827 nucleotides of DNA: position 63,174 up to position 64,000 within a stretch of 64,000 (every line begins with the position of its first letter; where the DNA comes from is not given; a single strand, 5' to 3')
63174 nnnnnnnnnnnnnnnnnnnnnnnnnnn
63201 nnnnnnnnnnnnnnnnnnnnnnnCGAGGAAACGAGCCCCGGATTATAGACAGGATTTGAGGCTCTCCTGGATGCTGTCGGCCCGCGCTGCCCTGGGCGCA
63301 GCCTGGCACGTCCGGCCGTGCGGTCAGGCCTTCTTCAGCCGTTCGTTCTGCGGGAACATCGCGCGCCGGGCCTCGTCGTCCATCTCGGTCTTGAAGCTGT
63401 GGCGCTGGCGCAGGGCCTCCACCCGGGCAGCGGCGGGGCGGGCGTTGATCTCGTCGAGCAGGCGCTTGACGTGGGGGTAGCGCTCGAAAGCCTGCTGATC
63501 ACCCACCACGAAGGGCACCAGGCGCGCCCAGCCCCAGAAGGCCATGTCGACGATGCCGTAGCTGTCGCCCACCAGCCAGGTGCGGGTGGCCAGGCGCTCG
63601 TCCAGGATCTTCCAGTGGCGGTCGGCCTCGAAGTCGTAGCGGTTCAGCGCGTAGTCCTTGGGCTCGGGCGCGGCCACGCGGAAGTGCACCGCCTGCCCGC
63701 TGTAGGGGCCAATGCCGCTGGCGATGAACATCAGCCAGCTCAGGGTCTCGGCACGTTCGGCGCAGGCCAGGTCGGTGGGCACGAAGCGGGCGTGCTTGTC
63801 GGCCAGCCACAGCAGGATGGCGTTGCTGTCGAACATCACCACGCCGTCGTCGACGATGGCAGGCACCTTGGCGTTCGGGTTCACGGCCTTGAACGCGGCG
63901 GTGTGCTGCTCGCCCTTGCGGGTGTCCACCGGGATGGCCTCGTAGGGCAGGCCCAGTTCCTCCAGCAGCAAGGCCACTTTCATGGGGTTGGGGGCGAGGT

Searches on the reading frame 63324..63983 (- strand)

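Call 31: search_protein_families(library=pfam, proteins=[window:63324-63983:-], max_evalue=0.001)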
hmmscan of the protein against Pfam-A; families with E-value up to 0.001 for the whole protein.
window:63324-63983:- (219 aa): 6 families
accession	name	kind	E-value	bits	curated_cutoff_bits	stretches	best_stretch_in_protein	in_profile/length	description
PF13409.12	GST_N_2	-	6.2e-17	62.4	25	1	2-62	7-69/70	Glutathione S-transferase, N-terminal domain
PF13417.12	GST_N_3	-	1.9e-14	54.1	22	1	1-65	11-72/75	Glutathione S-transferase, N-terminal domain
PF02798.26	GST_N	-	2.6e-13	50.6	20.9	1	2-61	16-75/76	Glutathione S-transferase, N-terminal domain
PF00043.30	GST_C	-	3.5e-10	40.4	20.7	1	119-183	30-93/93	Glutathione S-transferase, C-terminal domain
PF14497.11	GST_C_3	-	7.4e-06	26.6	21.6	1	120-184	31-96/104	Glutathione S-transferase, C-terminal domain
PF13410.11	GST_C_2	-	3.4e-05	24.3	24.9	1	120-177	11-68/69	Glutathione S-transferase, C-terminal domain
